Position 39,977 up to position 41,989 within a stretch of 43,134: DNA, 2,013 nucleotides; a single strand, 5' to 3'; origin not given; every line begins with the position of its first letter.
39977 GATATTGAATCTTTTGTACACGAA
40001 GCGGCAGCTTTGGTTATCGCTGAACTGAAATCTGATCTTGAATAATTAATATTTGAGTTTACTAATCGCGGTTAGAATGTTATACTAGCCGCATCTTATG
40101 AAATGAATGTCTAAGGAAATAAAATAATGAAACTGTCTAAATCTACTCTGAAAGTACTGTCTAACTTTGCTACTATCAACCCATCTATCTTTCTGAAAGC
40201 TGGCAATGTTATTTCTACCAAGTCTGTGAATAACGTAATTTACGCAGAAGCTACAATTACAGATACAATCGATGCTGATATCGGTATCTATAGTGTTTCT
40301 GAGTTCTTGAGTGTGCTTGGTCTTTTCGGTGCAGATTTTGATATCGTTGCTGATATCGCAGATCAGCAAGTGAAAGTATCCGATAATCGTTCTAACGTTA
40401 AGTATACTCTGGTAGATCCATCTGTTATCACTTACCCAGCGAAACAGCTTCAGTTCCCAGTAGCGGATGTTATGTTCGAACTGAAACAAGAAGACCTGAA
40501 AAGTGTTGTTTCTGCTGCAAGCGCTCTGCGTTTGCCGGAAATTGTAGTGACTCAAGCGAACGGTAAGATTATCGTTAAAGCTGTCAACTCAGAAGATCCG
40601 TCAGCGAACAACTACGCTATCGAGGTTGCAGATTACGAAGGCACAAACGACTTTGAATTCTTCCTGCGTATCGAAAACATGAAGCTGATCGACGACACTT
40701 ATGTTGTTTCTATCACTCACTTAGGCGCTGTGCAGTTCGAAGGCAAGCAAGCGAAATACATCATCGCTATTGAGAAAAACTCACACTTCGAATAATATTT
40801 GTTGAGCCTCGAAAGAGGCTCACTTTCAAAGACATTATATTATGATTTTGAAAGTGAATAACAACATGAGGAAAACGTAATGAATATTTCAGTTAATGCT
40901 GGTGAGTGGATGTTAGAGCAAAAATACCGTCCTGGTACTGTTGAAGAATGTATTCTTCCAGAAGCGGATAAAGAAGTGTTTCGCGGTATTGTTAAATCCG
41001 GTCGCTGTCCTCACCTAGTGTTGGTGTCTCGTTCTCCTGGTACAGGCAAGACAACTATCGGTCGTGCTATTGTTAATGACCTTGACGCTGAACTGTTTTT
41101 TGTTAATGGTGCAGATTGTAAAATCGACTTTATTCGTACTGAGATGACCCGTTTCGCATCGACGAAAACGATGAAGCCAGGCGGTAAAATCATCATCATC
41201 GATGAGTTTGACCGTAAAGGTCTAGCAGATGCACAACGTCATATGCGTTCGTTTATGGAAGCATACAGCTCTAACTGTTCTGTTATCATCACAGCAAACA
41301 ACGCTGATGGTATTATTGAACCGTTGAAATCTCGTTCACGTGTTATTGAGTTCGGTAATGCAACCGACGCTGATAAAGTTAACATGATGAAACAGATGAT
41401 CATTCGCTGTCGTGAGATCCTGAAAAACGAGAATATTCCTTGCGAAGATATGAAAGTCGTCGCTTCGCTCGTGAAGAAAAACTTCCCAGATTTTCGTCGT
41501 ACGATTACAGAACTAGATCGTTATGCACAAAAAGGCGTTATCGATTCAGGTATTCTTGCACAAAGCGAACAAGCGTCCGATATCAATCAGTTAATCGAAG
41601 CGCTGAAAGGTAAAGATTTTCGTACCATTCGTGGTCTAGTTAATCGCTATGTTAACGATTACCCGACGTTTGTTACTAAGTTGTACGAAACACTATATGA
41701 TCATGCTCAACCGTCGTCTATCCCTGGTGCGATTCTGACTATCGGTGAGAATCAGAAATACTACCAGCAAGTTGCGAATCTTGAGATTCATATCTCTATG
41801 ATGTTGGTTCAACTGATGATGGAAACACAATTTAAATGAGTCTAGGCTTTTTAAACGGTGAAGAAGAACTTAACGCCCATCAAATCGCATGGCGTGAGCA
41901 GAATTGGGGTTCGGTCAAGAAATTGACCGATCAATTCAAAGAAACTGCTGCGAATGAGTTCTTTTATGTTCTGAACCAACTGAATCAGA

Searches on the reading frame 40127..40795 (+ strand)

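Call 97: search_protein_families(library=phrogs, proteins=[window:40127-40795:+], max_evalue=1e-8)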
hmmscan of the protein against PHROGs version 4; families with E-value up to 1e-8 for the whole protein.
window:40127-40795:+ (222 aa): 2 families
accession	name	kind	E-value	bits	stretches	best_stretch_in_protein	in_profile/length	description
phrog_223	-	DNA, RNA and nucleotide metabolism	1.1e-71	242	1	1-220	1-221/222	DNA polymerase processivity factor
phrog_30679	-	DNA, RNA and nucleotide metabolism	3.6e-10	41.1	1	121-221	3-107/108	DNA polymerase processivity factor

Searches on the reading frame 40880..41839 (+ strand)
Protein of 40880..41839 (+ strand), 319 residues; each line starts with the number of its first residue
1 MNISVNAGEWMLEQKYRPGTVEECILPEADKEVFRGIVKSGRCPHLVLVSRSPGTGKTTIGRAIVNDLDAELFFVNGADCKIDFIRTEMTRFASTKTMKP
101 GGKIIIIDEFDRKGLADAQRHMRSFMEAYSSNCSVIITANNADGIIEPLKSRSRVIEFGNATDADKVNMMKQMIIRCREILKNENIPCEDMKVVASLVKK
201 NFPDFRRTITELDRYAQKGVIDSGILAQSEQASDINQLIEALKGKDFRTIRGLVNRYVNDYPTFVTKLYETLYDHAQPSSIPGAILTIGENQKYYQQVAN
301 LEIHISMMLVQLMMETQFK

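Call 97: search_protein_families(library=phrogs, proteins=[window:40880-41839:+], max_evalue=1e-8)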
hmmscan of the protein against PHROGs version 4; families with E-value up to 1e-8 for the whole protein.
window:40880-41839:+ (319 aa): 3 families
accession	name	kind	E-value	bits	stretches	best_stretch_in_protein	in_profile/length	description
phrog_168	-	DNA, RNA and nucleotide metabolism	1.1e-116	391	1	3-319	2-314/314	clamp loader of DNA polymerase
phrog_5846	-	DNA, RNA and nucleotide metabolism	4.5e-20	73.2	1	12-274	6-266/380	clamp loader of DNA polymerase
phrog_11838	-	DNA, RNA and nucleotide metabolism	4.7e-18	66.5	1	14-238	9-231/420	clamp loader of DNA polymerase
